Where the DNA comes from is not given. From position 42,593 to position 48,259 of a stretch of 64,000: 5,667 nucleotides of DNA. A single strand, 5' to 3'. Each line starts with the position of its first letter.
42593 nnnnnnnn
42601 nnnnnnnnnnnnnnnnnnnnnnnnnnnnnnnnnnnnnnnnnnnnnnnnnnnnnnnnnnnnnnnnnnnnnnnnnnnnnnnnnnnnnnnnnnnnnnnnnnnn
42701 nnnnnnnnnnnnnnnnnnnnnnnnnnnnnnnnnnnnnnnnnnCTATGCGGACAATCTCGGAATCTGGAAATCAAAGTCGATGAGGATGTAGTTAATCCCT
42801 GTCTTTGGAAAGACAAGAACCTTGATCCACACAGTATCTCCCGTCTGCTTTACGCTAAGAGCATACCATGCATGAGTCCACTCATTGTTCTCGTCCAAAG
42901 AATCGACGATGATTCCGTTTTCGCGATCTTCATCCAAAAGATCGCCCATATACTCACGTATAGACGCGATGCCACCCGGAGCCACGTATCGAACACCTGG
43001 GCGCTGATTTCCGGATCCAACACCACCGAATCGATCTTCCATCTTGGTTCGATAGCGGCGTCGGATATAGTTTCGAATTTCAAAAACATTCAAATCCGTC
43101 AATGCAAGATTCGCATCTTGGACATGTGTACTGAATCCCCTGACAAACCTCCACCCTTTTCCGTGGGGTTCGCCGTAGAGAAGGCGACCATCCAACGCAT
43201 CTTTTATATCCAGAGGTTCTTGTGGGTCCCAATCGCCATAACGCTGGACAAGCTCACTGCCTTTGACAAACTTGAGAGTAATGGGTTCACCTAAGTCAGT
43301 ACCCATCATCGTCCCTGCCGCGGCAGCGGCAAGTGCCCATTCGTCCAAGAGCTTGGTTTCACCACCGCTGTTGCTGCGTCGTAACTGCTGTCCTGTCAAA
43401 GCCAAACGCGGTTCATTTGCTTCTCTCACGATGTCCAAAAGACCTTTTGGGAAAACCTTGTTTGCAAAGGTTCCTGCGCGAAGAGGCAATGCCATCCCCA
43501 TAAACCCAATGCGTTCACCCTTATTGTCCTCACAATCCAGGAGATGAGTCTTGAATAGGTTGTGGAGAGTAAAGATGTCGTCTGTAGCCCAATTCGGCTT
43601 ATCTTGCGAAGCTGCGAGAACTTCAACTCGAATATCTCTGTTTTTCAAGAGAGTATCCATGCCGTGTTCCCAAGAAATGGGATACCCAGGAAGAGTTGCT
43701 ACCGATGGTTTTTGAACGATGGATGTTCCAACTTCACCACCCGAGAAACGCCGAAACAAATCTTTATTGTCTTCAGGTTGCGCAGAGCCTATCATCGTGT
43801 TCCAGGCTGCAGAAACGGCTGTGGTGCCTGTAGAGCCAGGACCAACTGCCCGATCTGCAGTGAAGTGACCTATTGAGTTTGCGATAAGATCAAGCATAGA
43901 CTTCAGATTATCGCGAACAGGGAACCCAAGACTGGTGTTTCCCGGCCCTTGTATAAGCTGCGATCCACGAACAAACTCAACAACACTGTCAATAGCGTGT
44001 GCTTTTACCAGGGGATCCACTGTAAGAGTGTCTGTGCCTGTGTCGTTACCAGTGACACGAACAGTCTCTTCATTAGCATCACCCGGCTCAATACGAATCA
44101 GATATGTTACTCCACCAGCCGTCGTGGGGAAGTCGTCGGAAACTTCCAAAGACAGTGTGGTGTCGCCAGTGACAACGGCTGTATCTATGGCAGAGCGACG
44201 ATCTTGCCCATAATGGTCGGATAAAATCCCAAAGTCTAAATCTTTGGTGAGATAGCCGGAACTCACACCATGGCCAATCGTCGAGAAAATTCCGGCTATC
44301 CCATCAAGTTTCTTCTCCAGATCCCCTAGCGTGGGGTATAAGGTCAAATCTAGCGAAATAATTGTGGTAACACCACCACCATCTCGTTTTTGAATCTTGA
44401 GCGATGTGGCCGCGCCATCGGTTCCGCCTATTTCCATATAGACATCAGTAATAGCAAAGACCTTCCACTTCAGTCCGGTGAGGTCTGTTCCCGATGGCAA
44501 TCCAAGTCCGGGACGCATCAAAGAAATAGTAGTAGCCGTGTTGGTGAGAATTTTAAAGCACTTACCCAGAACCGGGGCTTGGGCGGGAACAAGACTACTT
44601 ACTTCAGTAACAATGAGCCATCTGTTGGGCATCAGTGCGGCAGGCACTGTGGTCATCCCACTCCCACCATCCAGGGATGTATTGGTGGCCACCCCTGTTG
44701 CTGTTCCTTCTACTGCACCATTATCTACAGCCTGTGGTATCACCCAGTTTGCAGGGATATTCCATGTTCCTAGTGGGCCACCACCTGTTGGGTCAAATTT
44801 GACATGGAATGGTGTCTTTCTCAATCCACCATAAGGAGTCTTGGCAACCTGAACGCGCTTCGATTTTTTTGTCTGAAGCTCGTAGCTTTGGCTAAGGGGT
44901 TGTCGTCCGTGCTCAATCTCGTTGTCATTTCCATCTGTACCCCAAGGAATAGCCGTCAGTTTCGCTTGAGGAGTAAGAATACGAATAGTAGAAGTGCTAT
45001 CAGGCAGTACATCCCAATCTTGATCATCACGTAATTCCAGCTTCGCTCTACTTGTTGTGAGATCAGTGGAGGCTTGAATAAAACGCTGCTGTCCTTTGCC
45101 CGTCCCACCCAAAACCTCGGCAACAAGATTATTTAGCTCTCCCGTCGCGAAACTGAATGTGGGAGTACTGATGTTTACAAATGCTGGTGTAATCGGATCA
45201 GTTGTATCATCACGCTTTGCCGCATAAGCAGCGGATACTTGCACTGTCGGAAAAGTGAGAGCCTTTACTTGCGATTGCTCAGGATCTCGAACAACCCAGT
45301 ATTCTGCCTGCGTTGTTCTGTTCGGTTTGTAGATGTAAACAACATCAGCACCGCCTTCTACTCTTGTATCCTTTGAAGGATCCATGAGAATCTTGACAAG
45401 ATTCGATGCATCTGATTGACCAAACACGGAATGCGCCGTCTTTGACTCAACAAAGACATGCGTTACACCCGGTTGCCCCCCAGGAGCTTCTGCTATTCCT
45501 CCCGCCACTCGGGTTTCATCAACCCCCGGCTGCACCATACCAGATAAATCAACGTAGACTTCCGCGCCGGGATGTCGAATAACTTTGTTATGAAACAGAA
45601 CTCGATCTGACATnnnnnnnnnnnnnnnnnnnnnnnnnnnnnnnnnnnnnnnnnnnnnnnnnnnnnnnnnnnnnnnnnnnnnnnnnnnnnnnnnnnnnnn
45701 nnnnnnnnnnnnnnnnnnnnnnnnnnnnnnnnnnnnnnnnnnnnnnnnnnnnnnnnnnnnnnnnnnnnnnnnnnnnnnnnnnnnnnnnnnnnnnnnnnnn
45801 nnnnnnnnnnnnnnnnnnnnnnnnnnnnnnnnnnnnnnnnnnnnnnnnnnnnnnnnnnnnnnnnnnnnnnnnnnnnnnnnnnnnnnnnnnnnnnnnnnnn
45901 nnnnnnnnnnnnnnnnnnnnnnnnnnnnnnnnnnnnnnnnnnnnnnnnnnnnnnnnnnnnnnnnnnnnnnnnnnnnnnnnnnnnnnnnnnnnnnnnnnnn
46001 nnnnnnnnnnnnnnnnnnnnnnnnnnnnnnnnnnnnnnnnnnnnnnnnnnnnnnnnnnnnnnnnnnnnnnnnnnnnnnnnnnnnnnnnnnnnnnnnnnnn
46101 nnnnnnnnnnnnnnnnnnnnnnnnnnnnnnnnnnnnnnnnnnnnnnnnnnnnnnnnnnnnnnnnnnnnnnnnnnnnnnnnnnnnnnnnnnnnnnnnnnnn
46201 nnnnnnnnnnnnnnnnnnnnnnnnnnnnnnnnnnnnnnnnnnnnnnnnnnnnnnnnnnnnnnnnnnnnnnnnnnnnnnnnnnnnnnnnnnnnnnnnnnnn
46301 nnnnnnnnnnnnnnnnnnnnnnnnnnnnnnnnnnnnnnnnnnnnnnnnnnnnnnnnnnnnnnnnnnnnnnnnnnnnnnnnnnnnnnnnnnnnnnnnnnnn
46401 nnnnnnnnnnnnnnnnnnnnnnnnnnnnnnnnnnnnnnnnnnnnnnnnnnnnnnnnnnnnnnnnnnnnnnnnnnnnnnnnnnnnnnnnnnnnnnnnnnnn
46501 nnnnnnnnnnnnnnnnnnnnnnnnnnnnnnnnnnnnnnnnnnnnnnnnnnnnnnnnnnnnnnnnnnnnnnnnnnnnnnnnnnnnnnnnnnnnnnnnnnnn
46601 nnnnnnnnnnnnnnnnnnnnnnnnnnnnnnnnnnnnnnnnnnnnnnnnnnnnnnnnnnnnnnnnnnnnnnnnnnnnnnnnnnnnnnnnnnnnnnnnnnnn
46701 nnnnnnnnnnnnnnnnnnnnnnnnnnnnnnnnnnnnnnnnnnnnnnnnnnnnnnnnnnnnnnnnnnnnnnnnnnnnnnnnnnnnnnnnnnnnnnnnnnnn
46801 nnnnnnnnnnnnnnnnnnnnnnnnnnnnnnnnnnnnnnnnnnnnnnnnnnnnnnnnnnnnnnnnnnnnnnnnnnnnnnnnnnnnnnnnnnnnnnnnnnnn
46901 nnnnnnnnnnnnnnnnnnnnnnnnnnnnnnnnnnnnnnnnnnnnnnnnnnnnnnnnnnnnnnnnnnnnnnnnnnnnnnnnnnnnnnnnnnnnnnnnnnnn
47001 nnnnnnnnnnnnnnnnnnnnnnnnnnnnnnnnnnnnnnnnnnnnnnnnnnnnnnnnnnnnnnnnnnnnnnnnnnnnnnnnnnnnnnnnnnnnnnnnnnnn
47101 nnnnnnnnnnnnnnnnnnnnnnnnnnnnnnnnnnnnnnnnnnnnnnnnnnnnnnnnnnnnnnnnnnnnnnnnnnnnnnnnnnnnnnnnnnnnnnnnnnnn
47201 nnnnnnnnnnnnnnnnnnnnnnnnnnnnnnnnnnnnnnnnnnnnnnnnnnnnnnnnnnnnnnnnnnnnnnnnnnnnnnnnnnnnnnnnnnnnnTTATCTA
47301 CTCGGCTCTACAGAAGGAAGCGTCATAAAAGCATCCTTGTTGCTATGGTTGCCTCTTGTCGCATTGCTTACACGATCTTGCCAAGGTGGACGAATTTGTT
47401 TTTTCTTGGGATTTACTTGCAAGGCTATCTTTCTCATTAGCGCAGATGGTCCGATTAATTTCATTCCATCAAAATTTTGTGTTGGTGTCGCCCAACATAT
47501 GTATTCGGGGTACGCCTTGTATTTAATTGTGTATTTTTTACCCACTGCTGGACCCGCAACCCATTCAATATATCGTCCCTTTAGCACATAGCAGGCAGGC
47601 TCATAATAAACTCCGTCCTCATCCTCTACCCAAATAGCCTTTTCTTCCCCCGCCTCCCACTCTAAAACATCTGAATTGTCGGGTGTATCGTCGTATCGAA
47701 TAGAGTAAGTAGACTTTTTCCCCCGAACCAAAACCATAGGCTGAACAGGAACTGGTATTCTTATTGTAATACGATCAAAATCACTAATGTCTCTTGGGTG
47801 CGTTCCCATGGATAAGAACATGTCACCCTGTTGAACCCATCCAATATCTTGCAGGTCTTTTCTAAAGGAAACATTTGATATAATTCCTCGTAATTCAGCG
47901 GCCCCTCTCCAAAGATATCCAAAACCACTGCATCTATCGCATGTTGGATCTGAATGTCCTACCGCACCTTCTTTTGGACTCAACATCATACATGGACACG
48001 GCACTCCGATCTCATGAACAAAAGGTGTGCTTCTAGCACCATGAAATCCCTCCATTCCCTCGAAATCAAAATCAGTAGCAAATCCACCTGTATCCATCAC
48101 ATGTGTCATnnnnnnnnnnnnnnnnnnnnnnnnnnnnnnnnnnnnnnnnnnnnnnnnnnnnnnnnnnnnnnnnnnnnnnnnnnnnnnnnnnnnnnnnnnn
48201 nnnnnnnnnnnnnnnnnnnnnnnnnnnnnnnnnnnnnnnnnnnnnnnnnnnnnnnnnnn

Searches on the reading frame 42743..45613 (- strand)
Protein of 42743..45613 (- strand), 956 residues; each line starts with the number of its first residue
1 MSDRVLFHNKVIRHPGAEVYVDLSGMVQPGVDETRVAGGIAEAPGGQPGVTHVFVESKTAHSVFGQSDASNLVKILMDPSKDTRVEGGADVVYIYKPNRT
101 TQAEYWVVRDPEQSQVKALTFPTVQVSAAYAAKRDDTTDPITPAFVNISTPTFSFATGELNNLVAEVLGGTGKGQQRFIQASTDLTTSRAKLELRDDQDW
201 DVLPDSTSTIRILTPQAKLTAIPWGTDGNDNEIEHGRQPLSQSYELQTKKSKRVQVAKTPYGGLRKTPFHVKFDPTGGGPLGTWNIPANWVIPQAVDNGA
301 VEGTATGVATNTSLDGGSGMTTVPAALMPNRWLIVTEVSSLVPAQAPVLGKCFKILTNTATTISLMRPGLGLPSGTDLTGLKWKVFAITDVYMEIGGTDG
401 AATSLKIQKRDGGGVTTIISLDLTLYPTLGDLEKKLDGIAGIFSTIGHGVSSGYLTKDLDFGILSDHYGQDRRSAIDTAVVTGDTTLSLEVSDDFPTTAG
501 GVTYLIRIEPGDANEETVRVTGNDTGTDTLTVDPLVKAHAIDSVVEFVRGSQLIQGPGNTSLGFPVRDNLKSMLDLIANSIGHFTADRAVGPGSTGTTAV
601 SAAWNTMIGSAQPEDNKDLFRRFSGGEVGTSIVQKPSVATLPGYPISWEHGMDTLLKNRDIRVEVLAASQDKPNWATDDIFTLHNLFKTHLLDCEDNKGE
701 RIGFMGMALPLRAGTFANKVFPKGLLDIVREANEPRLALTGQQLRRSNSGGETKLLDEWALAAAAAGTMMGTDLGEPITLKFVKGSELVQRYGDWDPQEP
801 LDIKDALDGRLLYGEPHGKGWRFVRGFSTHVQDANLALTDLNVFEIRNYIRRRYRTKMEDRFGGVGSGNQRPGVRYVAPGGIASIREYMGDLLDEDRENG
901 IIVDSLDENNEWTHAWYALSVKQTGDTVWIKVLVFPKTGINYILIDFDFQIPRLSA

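Call 8: search_protein_families(library=phrogs, proteins=[window:42743-45613:-], max_evalue=0.001)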
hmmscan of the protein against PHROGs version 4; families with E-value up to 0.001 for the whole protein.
window:42743-45613:- (956 aa): 1 family
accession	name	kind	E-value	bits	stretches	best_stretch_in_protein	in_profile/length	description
phrog_279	-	tail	1.8e-13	51.1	1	682-950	242-483/489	tail sheath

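Call 9: search_protein_families(library=pfam, proteins=[window:42743-45613:-], max_evalue=0.001)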
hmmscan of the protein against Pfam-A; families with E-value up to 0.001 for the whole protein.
window:42743-45613:- (956 aa): 0 families

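Call 24: search_dna_similar(query=window:42743-45613:-, collection=phages, mode=protein, max_rows=15, max_evalue=0.001)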
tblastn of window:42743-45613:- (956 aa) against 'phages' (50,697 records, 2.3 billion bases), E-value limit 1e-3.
Records with a match: 8; places in all: 8; records where one place covers at least 80% of the query: 0.
Best place of each record, by identity: <60% 8.
By first word of the organism name: Bacillus 6; Lysinibacillus 2.
By host as written in the record: Lysinibacillus fusiformis 2; - 2; Bacillus sp. ET1 1; Bacillus subtilis 1; Bacillus subtilis BEST7003 1; Bacillus thuringiensis kurstaki 1.
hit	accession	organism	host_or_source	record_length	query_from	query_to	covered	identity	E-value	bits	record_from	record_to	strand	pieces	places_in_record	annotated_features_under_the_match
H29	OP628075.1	Lysinibacillus phage vB_LfM_LysYB1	Lysinibacillus fusiformis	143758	696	949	27%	26.3%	3e-8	64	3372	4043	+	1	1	tail sheath protein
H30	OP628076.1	Lysinibacillus phage vB_LfM_LysYB2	Lysinibacillus fusiformis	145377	696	949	27%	26.3%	3e-8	64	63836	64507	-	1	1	tail sheath protein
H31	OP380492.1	Bacillus phage Nachito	Bacillus sp. ET1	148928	733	945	22%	25.1%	6e-4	50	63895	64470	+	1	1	tail sheath protein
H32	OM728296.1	Bacillus phage vB_BsuM-Goe26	Bacillus subtilis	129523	745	956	22%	25.0%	1e-4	52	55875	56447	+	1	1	hypothetical protein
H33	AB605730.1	Bacillus phage SP-10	-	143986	745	956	22%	25.0%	1e-4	52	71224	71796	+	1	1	tail sheath protein precursor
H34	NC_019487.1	Bacillus phage SP-10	-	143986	745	956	22%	25.0%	1e-4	52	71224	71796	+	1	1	tail sheath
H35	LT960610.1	Bacillus phage SBSphiC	Bacillus subtilis BEST7003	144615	745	956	22%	25.0%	1e-4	52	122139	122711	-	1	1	record has no annotation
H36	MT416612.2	Bacillus phage YungSlug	Bacillus thuringiensis kurstaki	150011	733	945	22%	24.5%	1e-5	56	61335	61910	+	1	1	tail sheath protein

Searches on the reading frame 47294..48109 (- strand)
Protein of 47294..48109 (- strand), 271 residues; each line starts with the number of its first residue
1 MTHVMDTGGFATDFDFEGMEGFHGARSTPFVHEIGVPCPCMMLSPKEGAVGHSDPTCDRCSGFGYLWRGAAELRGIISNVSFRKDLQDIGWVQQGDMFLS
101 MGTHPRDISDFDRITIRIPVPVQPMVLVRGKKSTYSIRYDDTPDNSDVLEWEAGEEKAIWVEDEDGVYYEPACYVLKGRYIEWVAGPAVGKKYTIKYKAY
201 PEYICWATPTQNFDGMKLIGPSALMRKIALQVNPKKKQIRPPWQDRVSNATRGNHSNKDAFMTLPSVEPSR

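Call 8: search_protein_families(library=phrogs, proteins=[window:47294-48109:-], max_evalue=0.001)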
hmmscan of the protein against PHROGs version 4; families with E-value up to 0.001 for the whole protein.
window:47294-48109:- (271 aa): 1 family
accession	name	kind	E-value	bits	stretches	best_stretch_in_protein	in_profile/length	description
phrog_1004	-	head and packaging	4e-14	53.6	1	12-206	16-195/263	virion structural protein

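Call 9: search_protein_families(library=pfam, proteins=[window:47294-48109:-], max_evalue=0.001)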
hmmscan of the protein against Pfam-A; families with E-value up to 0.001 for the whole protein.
window:47294-48109:- (271 aa): 0 families

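Call 52: search_protein_families(library=ncbifam, proteins=[window:47294-48109:-], max_evalue=0.01)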
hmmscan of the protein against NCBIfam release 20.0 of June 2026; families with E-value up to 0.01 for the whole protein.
window:47294-48109:- (271 aa): 0 families
